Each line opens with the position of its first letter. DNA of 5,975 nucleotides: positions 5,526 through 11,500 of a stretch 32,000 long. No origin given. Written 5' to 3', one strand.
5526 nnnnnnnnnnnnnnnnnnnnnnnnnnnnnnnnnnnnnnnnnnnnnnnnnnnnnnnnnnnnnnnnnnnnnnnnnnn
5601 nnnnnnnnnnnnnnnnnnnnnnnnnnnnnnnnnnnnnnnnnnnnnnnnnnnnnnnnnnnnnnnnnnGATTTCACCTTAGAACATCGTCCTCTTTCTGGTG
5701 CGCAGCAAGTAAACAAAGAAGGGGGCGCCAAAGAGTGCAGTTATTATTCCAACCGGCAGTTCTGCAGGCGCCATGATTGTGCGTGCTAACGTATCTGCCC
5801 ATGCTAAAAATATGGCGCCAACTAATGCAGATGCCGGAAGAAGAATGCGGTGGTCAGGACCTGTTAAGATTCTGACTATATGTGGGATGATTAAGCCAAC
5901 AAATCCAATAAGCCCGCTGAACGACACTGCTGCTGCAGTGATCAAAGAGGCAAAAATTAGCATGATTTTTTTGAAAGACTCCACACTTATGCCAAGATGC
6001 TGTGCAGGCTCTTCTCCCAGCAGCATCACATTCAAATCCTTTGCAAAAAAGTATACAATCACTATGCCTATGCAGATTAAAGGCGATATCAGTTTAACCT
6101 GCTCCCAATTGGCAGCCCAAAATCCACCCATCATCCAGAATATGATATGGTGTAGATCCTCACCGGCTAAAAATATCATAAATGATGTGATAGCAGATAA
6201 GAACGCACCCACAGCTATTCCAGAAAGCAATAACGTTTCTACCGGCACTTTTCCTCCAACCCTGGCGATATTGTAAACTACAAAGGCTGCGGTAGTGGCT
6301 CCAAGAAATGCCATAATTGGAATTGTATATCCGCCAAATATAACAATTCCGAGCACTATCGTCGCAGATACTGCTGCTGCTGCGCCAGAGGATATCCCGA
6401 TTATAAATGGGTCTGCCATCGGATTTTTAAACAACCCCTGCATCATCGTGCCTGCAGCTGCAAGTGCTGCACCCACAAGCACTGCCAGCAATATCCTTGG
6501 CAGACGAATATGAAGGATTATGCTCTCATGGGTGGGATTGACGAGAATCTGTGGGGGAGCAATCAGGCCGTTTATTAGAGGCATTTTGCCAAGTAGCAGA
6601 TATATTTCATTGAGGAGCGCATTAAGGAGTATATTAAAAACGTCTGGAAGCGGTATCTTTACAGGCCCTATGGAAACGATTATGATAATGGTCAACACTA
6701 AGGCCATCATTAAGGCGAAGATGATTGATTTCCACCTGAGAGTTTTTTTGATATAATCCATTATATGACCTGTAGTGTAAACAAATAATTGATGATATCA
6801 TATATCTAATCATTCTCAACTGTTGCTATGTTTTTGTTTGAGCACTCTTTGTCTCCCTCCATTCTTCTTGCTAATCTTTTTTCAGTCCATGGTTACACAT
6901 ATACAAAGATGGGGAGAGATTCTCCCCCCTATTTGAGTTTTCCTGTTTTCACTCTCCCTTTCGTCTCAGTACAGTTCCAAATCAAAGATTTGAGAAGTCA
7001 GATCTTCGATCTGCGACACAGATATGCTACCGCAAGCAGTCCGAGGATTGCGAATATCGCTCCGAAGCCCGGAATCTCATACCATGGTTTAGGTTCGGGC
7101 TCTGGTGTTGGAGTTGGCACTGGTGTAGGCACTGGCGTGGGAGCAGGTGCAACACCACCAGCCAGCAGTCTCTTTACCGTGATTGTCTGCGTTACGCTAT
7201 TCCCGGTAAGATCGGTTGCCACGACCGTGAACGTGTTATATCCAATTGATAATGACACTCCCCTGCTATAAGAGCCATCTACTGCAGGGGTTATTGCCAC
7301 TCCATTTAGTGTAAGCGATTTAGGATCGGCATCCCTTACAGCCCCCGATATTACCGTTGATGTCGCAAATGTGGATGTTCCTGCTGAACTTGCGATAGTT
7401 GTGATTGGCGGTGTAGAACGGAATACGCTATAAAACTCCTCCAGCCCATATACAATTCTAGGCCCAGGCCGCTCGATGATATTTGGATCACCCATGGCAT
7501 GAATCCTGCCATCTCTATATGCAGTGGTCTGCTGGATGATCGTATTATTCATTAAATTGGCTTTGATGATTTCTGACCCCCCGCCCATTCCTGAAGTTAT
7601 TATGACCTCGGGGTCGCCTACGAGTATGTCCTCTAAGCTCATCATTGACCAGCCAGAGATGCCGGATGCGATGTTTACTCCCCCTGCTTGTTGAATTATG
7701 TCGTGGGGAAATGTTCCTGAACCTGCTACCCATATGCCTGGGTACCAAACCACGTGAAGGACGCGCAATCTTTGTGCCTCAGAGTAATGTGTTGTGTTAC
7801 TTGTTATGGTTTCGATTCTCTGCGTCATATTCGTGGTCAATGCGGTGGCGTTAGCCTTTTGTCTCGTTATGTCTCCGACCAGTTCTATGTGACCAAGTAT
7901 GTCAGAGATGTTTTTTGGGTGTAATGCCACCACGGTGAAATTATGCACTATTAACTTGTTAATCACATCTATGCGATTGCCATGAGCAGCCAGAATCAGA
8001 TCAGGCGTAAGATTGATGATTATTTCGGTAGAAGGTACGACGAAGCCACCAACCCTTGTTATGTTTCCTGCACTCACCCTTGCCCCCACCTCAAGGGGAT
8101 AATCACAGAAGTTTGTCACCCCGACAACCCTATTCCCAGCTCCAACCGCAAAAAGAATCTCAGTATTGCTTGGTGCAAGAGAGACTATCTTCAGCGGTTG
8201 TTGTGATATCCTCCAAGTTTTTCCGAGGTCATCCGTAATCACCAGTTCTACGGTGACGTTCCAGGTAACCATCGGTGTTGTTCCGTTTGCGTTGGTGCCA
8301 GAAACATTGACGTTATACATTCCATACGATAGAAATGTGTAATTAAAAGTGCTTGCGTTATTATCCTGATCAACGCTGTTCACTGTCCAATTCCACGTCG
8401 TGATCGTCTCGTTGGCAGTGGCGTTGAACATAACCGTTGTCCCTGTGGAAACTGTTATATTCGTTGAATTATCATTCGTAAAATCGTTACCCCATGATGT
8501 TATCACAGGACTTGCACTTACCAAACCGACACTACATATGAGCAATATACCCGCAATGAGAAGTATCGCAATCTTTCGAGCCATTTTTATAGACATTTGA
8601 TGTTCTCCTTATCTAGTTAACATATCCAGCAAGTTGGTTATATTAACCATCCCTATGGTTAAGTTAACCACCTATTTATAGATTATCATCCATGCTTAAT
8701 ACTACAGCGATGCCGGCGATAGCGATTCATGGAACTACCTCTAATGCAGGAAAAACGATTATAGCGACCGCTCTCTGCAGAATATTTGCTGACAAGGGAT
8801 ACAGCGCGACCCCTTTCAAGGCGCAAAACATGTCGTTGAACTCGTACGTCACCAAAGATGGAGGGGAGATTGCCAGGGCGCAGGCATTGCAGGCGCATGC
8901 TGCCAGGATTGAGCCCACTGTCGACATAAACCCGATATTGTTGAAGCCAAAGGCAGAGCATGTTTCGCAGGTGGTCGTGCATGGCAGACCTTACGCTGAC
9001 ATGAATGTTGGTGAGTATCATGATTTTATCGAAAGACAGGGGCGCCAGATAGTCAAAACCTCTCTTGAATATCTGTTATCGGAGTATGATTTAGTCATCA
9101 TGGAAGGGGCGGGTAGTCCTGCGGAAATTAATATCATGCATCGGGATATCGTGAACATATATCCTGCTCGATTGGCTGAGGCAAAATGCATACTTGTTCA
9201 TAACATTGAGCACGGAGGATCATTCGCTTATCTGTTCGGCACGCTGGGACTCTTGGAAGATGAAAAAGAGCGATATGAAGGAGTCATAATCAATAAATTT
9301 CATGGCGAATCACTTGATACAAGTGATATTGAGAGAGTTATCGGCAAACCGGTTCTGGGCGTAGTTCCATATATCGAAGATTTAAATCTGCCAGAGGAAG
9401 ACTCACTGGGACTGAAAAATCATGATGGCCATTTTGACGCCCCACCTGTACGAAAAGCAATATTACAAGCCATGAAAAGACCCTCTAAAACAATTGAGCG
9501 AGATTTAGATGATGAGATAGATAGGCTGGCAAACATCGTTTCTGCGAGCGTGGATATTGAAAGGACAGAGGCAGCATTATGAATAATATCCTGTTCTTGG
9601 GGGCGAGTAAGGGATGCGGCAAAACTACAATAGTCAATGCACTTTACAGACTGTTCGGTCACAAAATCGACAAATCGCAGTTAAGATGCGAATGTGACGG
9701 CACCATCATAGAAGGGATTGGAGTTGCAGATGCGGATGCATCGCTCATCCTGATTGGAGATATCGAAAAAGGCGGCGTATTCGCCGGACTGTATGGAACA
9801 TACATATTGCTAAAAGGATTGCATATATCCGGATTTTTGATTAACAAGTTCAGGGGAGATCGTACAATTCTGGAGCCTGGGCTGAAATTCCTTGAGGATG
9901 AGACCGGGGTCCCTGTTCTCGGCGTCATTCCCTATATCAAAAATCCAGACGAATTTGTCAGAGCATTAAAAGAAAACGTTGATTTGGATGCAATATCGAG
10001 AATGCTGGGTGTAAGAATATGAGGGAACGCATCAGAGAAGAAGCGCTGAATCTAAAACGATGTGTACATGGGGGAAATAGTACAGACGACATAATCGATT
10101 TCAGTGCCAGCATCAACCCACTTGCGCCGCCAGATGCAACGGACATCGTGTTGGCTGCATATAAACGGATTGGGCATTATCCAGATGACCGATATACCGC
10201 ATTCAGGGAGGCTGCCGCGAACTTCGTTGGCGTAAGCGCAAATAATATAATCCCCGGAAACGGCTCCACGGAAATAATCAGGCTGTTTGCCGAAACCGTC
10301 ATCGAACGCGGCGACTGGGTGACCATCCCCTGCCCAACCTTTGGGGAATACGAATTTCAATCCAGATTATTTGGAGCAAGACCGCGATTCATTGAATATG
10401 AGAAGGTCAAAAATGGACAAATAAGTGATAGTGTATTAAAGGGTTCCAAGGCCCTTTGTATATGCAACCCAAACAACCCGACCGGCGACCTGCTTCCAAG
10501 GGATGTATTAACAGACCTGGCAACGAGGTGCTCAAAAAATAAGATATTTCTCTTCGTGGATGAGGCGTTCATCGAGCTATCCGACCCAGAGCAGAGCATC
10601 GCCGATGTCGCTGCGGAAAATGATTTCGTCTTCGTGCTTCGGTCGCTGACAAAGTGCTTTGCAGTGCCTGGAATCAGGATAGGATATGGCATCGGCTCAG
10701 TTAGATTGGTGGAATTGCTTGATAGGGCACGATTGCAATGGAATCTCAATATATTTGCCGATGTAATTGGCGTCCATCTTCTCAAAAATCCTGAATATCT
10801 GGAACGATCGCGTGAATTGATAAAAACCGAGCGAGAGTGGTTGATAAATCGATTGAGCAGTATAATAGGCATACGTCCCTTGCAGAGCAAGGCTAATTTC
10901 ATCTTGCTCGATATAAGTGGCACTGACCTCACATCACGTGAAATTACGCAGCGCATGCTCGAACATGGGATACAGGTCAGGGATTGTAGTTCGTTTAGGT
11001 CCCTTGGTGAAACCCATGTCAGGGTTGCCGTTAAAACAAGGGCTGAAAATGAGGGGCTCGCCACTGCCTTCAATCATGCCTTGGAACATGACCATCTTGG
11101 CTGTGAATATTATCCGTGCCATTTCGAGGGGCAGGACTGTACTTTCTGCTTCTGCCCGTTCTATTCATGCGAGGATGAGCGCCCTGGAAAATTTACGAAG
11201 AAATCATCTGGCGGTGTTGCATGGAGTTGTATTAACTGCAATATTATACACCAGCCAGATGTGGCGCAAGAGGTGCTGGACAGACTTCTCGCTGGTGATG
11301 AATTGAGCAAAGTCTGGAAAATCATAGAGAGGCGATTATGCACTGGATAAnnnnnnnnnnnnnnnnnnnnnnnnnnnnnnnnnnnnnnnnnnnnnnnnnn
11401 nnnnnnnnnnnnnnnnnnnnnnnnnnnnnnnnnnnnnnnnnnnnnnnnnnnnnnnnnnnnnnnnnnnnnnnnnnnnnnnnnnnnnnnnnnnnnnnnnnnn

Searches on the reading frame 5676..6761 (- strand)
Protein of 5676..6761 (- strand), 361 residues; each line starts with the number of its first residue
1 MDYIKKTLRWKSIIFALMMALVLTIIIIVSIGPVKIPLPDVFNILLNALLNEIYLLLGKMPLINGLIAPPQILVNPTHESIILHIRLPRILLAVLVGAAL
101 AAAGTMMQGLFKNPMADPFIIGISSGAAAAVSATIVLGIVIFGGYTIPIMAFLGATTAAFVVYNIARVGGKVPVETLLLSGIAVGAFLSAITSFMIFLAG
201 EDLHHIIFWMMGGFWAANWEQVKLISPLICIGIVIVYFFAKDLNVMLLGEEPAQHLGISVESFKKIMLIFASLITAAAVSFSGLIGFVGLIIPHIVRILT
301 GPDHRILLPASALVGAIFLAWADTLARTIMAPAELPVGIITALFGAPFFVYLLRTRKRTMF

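Call 8: search_protein_families(library=pfam, proteins=[window:5676-6761:-])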
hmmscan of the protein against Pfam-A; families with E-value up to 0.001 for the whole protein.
window:5676-6761:- (361 aa): 1 family
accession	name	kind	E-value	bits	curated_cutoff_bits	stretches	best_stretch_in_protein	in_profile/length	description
PF01032.23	FecCD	-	6.5e-100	334.6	26.5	1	21-354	2-310/311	FecCD transport family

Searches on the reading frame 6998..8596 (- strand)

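Call 8: search_protein_families(library=pfam, proteins=[window:6998-8596:-])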
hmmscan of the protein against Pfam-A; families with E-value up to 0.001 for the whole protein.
window:6998-8596:- (532 aa): 5 families
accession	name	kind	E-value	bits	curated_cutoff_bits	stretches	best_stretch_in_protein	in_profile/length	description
PF01497.23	Peripla_BP_2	-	2.4e-24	86.5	27.5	1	137-369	1-232/235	Periplasmic binding protein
PF09136.16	Glucodextran_B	-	2.9e-13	50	27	1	405-475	9-80/83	Glucodextranase, domain B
PF18204.6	PGF-CTERM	-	3.1e-08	33.8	18.8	1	508-529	1-22/23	PGF-CTERM motif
PF00801.26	PKD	-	9.5e-05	22.8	23.5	1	48-106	10-71/80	PKD domain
PF12733.13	Cadherin-like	-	0.00057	20.7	24.2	0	426-476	40-88/89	Cadherin-like beta sandwich domain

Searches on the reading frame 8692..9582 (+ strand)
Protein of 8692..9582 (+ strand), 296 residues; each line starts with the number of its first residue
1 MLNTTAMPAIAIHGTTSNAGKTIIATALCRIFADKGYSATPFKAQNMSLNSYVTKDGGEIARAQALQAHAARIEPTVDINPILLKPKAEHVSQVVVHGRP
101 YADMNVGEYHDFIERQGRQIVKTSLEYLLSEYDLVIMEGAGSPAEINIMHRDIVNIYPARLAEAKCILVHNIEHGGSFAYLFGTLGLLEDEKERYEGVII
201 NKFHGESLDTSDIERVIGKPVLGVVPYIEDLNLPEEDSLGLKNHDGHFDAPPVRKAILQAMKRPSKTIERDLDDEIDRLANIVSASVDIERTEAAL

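Call 64: search_protein_families(library=pfam, proteins=[window:8692-9582:+], max_evalue=0.00001)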
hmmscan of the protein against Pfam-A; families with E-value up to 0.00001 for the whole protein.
window:8692-9582:+ (296 aa): 2 families
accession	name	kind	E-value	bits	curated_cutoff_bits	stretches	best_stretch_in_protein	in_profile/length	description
PF01656.29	CbiA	-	8.2e-19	68.2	25.4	1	10-236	1-121/125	CobQ/CobB/MinD/ParA nucleotide binding domain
PF13500.12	AAA_26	-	3e-16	60.3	27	1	10-232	3-195/198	AAA domain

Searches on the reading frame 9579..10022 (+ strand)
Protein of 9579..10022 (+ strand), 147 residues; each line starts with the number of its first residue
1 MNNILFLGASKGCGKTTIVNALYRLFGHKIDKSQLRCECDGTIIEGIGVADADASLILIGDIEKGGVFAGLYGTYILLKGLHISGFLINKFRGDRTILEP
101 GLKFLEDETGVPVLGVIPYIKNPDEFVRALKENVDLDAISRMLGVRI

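Call 64: search_protein_families(library=pfam, proteins=[window:9579-10022:+], max_evalue=0.00001)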
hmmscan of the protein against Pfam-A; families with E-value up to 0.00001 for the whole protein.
window:9579-10022:+ (147 aa): 1 family
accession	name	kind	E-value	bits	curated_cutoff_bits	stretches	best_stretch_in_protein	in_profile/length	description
PF01656.29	CbiA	-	7.5e-09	36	25.4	1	6-121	3-113/125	CobQ/CobB/MinD/ParA nucleotide binding domain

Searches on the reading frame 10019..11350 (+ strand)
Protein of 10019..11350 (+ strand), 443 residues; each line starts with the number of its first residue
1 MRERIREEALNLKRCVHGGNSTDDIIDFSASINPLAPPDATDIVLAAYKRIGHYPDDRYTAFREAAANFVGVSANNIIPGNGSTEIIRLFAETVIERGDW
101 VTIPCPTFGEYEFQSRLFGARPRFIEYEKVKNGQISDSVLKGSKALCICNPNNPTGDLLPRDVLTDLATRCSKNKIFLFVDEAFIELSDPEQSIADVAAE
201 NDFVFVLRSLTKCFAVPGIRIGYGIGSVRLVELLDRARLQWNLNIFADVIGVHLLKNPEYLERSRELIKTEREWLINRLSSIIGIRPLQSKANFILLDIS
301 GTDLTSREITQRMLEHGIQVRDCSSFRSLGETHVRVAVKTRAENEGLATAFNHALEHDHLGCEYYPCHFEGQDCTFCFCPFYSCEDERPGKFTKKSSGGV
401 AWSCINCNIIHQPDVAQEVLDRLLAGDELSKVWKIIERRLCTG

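Call 8: search_protein_families(library=pfam, proteins=[window:10019-11350:+])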
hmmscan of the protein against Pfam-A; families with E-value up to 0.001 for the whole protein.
window:10019-11350:+ (443 aa): 2 families
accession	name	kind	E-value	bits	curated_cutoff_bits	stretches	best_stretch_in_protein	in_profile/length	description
PF00155.27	Aminotran_1_2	-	4.1e-46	158.2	19.7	1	25-350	3-360/361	Aminotransferase class I and II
PF04071.17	zf-like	-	2.2e-24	85.6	27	1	358-423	6-71/82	Cysteine-rich small domain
